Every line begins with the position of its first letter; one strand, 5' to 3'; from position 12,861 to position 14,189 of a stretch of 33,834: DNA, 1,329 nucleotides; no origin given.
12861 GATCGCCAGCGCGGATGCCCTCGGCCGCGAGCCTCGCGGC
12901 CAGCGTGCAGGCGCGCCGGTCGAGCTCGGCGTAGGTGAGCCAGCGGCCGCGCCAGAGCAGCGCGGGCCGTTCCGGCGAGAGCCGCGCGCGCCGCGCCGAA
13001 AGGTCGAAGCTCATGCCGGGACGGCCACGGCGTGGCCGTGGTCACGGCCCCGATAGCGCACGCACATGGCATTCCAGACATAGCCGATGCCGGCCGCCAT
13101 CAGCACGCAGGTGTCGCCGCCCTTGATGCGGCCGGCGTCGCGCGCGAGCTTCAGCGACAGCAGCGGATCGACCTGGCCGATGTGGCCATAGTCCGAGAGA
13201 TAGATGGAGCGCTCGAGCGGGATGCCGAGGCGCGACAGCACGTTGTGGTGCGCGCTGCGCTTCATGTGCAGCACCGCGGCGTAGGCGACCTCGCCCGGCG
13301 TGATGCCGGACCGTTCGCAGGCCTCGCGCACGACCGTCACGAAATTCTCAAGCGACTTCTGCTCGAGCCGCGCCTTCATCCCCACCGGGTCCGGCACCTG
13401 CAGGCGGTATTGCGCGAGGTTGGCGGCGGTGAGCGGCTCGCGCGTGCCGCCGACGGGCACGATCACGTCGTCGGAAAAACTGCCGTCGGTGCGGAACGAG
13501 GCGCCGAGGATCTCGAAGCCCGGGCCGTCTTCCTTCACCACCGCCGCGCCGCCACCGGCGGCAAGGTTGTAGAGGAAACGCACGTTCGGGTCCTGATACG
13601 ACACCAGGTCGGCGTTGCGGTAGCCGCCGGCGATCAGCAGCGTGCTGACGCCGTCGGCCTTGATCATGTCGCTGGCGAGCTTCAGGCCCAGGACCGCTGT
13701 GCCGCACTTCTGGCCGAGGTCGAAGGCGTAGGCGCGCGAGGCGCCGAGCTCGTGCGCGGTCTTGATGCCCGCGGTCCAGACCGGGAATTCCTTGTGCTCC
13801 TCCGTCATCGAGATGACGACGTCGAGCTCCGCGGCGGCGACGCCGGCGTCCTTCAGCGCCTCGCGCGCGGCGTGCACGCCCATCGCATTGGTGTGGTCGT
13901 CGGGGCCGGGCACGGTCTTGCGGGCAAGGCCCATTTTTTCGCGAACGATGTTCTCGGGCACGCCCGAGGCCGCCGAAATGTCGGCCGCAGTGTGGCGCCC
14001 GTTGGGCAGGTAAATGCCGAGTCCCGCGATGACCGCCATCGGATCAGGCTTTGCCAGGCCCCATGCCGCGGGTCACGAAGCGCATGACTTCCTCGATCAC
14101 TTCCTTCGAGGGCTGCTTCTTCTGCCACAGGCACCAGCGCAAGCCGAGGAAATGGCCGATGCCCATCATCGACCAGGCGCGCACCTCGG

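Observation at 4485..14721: TetR-headed, tightly coupled 10-gene envelope cluster combining secreted lipases, OM barrels, MFS, CoA ligase, KAS III-like enzyme and PhaB-like reductase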

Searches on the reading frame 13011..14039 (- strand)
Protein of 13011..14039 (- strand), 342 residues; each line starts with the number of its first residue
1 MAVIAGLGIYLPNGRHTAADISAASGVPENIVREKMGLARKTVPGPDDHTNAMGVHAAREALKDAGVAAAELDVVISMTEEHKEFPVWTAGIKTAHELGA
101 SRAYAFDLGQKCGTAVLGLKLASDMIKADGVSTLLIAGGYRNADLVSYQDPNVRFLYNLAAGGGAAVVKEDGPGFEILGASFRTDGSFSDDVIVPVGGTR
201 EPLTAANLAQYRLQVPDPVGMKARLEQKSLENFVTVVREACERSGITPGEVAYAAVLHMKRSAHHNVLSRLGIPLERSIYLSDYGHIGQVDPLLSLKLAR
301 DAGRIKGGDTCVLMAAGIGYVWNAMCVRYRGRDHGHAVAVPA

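Call 3: search_protein_families(library=pfam, proteins=[window:13011-14039:-], max_evalue=0.01)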
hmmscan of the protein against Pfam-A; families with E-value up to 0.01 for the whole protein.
window:13011-14039:- (342 aa): 3 families
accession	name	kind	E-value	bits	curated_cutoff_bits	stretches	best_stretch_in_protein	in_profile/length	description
PF08541.16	ACP_syn_III_C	-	1.7e-16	60.6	26.6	1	241-329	1-90/90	3-Oxoacyl-[acyl-carrier-protein (ACP)] synthase III C terminal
PF08545.16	ACP_syn_III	-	1.6e-13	50.8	24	1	106-186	1-80/80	3-Oxoacyl-[acyl-carrier-protein (ACP)] synthase III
PF00108.29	Thiolase_N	-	0.00029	20.7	26.4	1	50-148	23-120/260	Thiolase, N-terminal domain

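Call 4: search_protein_families(library=ncbifam, proteins=[window:13011-14039:-], max_evalue=0.01)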
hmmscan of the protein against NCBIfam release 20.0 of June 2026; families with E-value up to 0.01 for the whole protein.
window:13011-14039:- (342 aa): 12 families
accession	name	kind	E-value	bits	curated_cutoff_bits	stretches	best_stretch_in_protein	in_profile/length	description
NF005308.0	PRK06840.1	equivalog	3.6e-133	443.8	315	1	3-330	6-336/339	3-oxoacyl-ACP synthase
NF006829.0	PRK09352.1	subfamily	8.6e-32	110.4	249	1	2-329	5-321/322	beta-ketoacyl-ACP synthase 3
TIGR00747.1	fabH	subfamily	4e-28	98.4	292.1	1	2-328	3-321/322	beta-ketoacyl-ACP synthase III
NF004623.0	PRK05963.1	equivalog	1.6e-21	77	437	1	3-328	7-327/328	beta-ketoacyl-ACP synthase III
NF003274.0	PRK04262.1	equivalog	1.7e-16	60.2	244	1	3-172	4-168/347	hydroxymethylglutaryl-CoA synthase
NF005541.0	PRK07204.1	equivalog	2.1e-16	60.2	402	1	3-327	6-327/329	beta-ketoacyl-ACP synthase III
NF005703.0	PRK07515.1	equivalog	1.2e-14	54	304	1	51-328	97-371/373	beta-ketoacyl-ACP synthase III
TIGR00748.1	HMG_CoA_syn_Arc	equivalog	7.6e-11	41.8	353.35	1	1-171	1-166/345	hydroxymethylglutaryl-CoA synthase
NF006720.0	PRK09258.1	equivalog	1.6e-10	40.9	285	1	28-139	39-150/338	3-oxoacyl-ACP synthase III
NF009519.0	PRK12880.1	equivalog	2.2e-07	30.5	436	1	37-202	47-207/353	beta-ketoacyl-ACP synthase III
NF004715.0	PRK06059.1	equivalog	5.1e-05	22.4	424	1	51-138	24-111/399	lipid-transfer protein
NF006102.0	PRK08256.1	subfamily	0.00059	19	436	1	37-140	11-109/394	lipid-transfer protein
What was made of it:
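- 13011..14039 (-): KAS III-like (FabH-fold) enzyme of family NF005308/PRK06840, with a Cys112-His258-His286 triad and an invariant T/G-E80-E81-H-K83-E84 loop. It is the conserved core of the module; its reaction is unknown. NCBIfam NF005308, 444 bits against a cut-off of 315; the FabH models score far below their cut-offs (call 4).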

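Call 7: find_encoding_contigs(protein=window:13011-14039:-, flank=10000, max_places=6)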
Protein window:13011-14039:- (342 aa): 4 contigs read that carry it; 3 places shown.
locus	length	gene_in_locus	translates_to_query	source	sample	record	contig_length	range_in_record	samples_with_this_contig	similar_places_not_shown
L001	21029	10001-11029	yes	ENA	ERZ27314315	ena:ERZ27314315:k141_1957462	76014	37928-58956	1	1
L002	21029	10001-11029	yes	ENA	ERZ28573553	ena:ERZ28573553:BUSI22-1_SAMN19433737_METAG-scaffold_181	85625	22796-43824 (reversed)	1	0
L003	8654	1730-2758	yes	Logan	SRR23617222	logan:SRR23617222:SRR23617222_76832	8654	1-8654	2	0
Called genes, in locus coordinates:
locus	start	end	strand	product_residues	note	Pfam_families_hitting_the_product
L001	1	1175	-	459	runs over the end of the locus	-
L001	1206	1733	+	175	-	PF03061:4HBT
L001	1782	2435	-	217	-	PF02798:GST_N, PF13417:GST_N_3, PF13409:GST_N_2, PF00043:GST_C (weak), PF13410:GST_C_2 (weak)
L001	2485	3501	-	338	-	PF18288:FAA_hydro_N_2, PF01557:FAA_hydrolase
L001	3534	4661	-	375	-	PF20510:HgmA_N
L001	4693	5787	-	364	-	PF14696:Glyoxalase_5, PF00903:Glyoxalase, PF13669:Glyoxalase_4 (weak)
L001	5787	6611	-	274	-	PF00351:Biopterin_H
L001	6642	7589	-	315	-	PF00561:Abhydrolase_1, PF12146:Hydrolase_4, PF12697:Abhydrolase_6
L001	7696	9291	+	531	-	PF01464:SLT, PF01476:LysM, PF23473:LysM3_LYK4_5 (faint), PF01476:LysM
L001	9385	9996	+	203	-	PF00440:TetR_N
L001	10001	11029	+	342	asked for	PF08545:ACP_syn_III, PF08541:ACP_syn_III_C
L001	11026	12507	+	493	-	PF00501:AMP-binding, PF13193:AMP-binding_C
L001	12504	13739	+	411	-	PF13557:Phenol_MetA_deg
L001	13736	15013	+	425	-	PF13557:Phenol_MetA_deg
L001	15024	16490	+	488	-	PF01674:Lipase_2, PF02089:Palm_thioest (weak), PF12697:Abhydrolase_6, PF13287:Fn3_assoc (weak), PF13290:CHB_HEX_C_1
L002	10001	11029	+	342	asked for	PF08545:ACP_syn_III, PF08541:ACP_syn_III_C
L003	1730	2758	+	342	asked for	PF08545:ACP_syn_III, PF08541:ACP_syn_III_C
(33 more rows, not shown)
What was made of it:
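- Checked: An identical cluster lies on independent metagenome contigs with the same gene calls (call 7).
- A homogentisate pathway lies next door (call 7).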

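Call 8: find_homologous_proteins(query=window:13011-14039:-)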
Query window:13011-14039:- (342 aa): 2580 proteins with E <= 0.001 among 8000 candidates; the best 120 are listed.
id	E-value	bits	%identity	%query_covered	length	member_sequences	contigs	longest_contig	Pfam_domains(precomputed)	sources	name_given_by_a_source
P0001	3.5e-220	748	99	100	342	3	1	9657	PF08545.17,PF08541.17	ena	-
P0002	2.0e-190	650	87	97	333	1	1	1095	PF08545.17,PF08541.17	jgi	jgi:3-oxoacyl-[acyl-carrier-protein] synthase-3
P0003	3.7e-186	636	86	96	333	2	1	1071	PF08545.17,PF08541.17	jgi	jgi:3-oxoacyl-[acyl-carrier-protein] synthase-3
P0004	2.2e-182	624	84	96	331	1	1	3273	PF08545.17,PF08541.17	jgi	-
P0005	1.9e-181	621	84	96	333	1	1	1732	PF08545.17,PF08541.17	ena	-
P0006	2.3e-181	621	84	96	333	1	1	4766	PF08545.17,PF08541.17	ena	-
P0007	4.3e-181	620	84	96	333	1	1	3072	PF08545.17,PF08541.17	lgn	-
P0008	9.4e-181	619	81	99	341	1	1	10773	PF08545.17,PF08541.17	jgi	jgi:3-oxoacyl-[acyl-carrier-protein] synthase-3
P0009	3.2e-179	614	82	96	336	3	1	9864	PF08545.17,PF00108.30,PF08541.17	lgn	-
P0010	7.8e-179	612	82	96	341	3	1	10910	PF08545.17,PF08541.17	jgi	-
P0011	1.2e-178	612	84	96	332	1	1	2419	PF08545.17,PF08541.17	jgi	jgi:3-oxoacyl-[acyl-carrier-protein] synthase-3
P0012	1.9e-178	611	83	96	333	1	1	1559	PF08545.17,PF08541.17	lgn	-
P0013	6.4e-178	609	82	98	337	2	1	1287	PF08545.17,PF00108.30,PF08541.17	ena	-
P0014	1.1e-177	609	80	97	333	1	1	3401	PF08545.17,PF08541.17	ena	-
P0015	3.1e-177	607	82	96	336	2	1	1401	PF08545.17,PF08541.17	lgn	-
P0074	1.3e-165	569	77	97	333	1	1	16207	PF08545.17,PF08541.17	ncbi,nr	ncbi:MAG TPA: 3-oxoacyl-ACP synthase [Candidatus Binatia bacterium]|nr:3-oxoacyl-ACP synthase [Candi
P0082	2.3e-161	555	74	96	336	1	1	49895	PF08545.17,PF08541.17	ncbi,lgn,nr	ncbi:MAG TPA: 3-oxoacyl-ACP synthase [Verrucomicrobiae bacterium]|nr:3-oxoacyl-ACP synthase [Verruco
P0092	4.0e-158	544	71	96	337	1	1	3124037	PF08545.17,PF08541.17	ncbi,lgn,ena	-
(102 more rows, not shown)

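Call 9: find_encoding_contigs(protein=P0092, flank=10000, max_places=2)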
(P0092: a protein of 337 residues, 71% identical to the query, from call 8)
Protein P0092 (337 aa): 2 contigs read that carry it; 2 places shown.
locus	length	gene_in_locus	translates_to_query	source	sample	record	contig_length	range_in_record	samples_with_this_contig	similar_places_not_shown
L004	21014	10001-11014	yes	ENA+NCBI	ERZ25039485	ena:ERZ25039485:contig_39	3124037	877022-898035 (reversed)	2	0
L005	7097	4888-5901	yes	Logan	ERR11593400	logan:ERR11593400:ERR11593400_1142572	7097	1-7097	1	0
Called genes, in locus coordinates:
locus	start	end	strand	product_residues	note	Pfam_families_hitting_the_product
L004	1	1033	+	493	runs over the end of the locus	PF12161:HsdM_N, PF02384:N6_Mtase, PF01170:UPF0020 (faint), PF07669:Eco57I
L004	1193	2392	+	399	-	PF01555:N6_N4_Mtase, PF01170:UPF0020 (faint)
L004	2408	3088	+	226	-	PF11185:DUF2971 (faint)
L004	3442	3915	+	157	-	-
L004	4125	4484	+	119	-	-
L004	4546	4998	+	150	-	-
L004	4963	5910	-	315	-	PF00561:Abhydrolase_1, PF12146:Hydrolase_4, PF12697:Abhydrolase_6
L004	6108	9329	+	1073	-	PF01464:SLT, PF01476:LysM (weak), PF11815:DUF3336, PF01734:Patatin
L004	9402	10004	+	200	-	PF00440:TetR_N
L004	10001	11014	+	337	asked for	PF08545:ACP_syn_III, PF08541:ACP_syn_III_C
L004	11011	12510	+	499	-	PF00501:AMP-binding, PF13193:AMP-binding_C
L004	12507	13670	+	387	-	PF13557:Phenol_MetA_deg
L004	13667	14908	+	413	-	PF13557:Phenol_MetA_deg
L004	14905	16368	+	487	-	PF01674:Lipase_2, PF13287:Fn3_assoc, PF13290:CHB_HEX_C_1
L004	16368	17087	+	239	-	PF00106:adh_short, PF01370:Epimerase, PF08659:KR, PF13561:adh_short_C2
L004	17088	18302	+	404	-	PF00083:Sugar_tr, PF07690:MFS_1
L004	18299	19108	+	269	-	PF00561:Abhydrolase_1, PF00975:Thioesterase, PF12146:Hydrolase_4, PF12697:Abhydrolase_6, PF03096:Ndr (faint), PF12695:Abhydrolase_5 (faint), PF00756:Esterase (weak), PF08386:Abhydrolase_4 (weak), +1 more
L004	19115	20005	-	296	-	PF11004:Kdo_hydroxy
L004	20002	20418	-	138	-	PF01741:MscL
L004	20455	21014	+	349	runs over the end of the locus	PF00111:Fer2, PF00970:FAD_binding_6, PF00175:NAD_binding_1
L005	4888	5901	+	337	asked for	PF08545:ACP_syn_III, PF08541:ACP_syn_III_C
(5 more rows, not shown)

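Call 10: find_encoding_contigs(protein=P0082, flank=10000, max_places=2)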
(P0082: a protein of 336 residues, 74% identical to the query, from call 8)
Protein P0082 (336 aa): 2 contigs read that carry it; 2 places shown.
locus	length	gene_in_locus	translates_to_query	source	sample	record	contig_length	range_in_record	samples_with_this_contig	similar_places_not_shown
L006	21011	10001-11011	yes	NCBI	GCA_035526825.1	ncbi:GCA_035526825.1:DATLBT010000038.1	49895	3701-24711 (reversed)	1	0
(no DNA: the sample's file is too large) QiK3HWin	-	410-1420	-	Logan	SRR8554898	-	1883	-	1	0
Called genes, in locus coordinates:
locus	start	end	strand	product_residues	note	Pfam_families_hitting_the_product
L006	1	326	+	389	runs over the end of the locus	PF00072:Response_reg (weak), PF00512:HisKA, PF02518:HATPase_c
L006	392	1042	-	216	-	PF02798:GST_N, PF13417:GST_N_3, PF13409:GST_N_2, PF13410:GST_C_2 (weak)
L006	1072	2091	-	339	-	PF18288:FAA_hydro_N_2, PF01557:FAA_hydrolase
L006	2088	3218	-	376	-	PF20510:HgmA_N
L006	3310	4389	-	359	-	PF14696:Glyoxalase_5, PF13669:Glyoxalase_4 (faint), PF00903:Glyoxalase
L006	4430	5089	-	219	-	PF00106:adh_short, PF01370:Epimerase, PF13561:adh_short_C2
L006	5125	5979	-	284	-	PF00351:Biopterin_H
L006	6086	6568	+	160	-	PF01047:MarR (weak), PF12802:MarR_2 (weak), PF12840:HTH_20 (weak), PF13404:HTH_AsnC-type, PF13412:HTH_24, PF01037:AsnC_trans_reg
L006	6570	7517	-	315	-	PF00561:Abhydrolase_1, PF12146:Hydrolase_4, PF12697:Abhydrolase_6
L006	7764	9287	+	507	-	PF01464:SLT, PF01476:LysM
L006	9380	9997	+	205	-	PF00440:TetR_N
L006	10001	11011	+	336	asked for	PF08545:ACP_syn_III, PF08541:ACP_syn_III_C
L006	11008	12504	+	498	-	PF00501:AMP-binding, PF13193:AMP-binding_C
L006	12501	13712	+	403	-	PF13557:Phenol_MetA_deg (weak)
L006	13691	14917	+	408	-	PF13557:Phenol_MetA_deg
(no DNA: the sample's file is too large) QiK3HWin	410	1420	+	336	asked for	PF08545:ACP_syn_III, PF08541:ACP_syn_III_C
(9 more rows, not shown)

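Call 11: find_encoding_contigs(protein=P0074, flank=10000, max_places=2)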
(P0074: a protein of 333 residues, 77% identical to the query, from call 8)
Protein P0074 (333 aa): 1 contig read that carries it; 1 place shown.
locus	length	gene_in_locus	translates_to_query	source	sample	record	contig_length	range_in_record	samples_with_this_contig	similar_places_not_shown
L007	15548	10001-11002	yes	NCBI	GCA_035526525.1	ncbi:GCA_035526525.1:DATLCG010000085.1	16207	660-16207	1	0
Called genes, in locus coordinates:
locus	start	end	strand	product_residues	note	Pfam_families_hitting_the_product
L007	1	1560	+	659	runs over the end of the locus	PF07715:Plug, PF00593:TonB_dep_Rec_b-barrel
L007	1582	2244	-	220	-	PF02798:GST_N, PF13409:GST_N_2, PF13417:GST_N_3, PF13410:GST_C_2 (weak)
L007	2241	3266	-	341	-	PF18288:FAA_hydro_N_2, PF01557:FAA_hydrolase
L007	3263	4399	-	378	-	PF20510:HgmA_N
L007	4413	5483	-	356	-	PF14696:Glyoxalase_5, PF13669:Glyoxalase_4 (faint), PF00903:Glyoxalase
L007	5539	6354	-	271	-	PF00351:Biopterin_H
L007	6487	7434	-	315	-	PF00561:Abhydrolase_1, PF12146:Hydrolase_4, PF12697:Abhydrolase_6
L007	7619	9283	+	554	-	PF01464:SLT, PF01476:LysM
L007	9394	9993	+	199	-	PF00440:TetR_N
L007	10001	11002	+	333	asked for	PF08545:ACP_syn_III, PF08541:ACP_syn_III_C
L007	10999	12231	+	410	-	PF13557:Phenol_MetA_deg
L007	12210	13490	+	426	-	PF13557:Phenol_MetA_deg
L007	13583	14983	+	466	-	PF01674:Lipase_2, PF02089:Palm_thioest (weak), PF12697:Abhydrolase_6 (faint), PF13290:CHB_HEX_C_1, PF13287:Fn3_assoc (weak)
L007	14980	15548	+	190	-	PF00106:adh_short, PF01370:Epimerase, PF08659:KR, PF13460:NAD_binding_10, PF13561:adh_short_C2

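Call 12: search_solved_structures(query=window:13011-14039:-, show_alignments=3)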
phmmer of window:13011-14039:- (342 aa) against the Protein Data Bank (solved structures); distinct sequences matched with E-value up to 0.001: 65 (the best 60 are shown).
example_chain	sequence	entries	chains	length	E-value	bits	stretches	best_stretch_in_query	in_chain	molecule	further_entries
2ebd_A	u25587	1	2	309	6.3e-25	91.5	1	4-329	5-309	3-oxoacyl-[acyl-carrier-protein] synthase 3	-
1mzj_A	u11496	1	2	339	3.6e-22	82.4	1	4-324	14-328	Beta-ketoacylsynthase III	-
8vd9_A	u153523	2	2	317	1.4e-20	77.2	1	3-186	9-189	Beta-ketoacyl-[acyl-carrier-protein] synthase III 1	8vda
1ub7_A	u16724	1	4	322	1.3e-19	74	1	3-330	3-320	3-oxoacyl-[acyl-carrier protein] synthase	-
4ryb_A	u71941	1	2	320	1.2e-16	64.3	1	2-329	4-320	3-oxoacyl-[acyl-carrier-protein] synthase 3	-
4ewp_A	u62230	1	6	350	5.6e-15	58.8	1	4-176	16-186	3-oxoacyl-[acyl-carrier-protein] synthase 3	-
1hn9_A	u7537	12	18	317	7.4e-15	58.4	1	4-329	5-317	BETA-KETOACYL-ACYL CARRIER PROTEIN SYNTHASE III | 3-oxoacyl-[acyl-carrier-protein] synthase III | 3-oxoacyl-[acyl-carrier-protein] synthase 3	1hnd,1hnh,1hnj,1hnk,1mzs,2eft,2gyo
6x7r_A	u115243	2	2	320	7.6e-15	58.4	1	4-329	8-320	3-oxoacyl-[acyl-carrier-protein] synthase 3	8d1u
9ka2_A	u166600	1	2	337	9.3e-15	58.1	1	4-329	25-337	Beta-ketoacyl-[acyl-carrier-protein] synthase III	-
3il9_A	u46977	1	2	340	9.7e-15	58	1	4-329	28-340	3-oxoacyl-[acyl-carrier-protein] synthase 3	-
1ebl_A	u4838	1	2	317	9.9e-15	58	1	4-329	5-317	BETA-KETOACYL-ACP SYNTHASE III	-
4dfe_A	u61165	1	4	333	2.3e-14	56.8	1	4-329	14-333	3-oxoacyl-[acyl-carrier-protein] synthase 3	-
2aj9_A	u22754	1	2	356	6.7e-14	55.3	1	7-328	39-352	3-oxoacyl-[acyl-carrier-protein] synthase III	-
1hzp_A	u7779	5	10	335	6.8e-14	55.2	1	7-328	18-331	3-OXOACYL-[ACYL-CARRIER-PROTEIN] SYNTHASE III | 3-oxoacyl-[acyl-carrier-protein] synthase 3 | Beta-ketoacyl-ACP synthase III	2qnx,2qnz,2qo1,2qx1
2qny_A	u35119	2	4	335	8.1e-14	55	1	7-328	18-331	3-oxoacyl-[acyl-carrier-protein] synthase 3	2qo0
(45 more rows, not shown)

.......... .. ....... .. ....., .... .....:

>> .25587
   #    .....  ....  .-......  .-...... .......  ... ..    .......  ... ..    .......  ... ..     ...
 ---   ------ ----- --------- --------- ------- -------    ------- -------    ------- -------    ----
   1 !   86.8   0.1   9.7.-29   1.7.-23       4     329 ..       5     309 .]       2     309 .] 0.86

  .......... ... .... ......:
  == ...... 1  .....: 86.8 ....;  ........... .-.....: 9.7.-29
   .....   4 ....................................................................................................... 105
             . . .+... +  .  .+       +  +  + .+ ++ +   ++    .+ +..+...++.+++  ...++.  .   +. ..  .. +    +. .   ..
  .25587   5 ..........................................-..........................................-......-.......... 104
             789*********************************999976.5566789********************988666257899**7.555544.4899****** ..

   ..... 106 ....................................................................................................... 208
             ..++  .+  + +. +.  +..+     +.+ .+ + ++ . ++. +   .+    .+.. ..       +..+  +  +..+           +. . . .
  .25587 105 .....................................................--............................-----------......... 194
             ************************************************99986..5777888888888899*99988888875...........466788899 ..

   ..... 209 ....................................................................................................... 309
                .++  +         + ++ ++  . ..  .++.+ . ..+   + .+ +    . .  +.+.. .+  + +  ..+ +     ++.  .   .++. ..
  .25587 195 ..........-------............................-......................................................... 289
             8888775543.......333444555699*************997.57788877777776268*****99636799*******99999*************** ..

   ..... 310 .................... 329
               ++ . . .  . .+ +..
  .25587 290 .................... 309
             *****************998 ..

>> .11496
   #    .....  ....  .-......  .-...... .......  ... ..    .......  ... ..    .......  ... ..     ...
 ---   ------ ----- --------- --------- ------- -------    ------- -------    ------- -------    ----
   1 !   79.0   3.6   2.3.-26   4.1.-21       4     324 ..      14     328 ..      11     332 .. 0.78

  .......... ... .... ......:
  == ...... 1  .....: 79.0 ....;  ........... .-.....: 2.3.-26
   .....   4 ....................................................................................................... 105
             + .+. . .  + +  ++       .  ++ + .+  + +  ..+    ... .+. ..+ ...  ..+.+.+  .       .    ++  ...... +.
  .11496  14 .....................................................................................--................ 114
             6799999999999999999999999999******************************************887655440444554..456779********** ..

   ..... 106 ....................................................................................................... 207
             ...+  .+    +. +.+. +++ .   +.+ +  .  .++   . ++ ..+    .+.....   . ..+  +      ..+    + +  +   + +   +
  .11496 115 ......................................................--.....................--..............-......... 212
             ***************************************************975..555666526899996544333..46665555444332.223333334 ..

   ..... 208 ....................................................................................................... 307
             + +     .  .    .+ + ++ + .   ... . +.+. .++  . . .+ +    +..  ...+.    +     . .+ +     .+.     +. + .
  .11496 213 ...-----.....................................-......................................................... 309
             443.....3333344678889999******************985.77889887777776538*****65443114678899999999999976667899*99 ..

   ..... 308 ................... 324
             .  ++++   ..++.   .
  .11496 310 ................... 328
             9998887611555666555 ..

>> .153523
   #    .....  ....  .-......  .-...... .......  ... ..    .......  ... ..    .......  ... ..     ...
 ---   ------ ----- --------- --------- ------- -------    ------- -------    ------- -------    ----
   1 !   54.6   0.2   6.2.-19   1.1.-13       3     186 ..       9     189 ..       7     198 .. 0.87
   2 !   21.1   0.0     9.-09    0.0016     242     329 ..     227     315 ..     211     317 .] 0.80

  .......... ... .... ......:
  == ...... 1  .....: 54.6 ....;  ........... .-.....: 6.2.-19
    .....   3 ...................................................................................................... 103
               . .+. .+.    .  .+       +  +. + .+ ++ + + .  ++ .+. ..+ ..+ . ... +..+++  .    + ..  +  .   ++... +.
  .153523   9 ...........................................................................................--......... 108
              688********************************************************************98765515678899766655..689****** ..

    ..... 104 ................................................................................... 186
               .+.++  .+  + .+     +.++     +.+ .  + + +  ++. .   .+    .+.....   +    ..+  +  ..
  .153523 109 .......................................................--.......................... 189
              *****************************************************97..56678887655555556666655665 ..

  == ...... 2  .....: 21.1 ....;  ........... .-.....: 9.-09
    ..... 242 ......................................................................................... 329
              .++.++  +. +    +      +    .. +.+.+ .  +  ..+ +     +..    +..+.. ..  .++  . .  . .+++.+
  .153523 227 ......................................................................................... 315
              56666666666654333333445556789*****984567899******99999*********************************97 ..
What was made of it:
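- Closest known: OleABCD / beta-lactone synthetase clusters. Different: The similarity to OleA is weak and partial (call 12).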
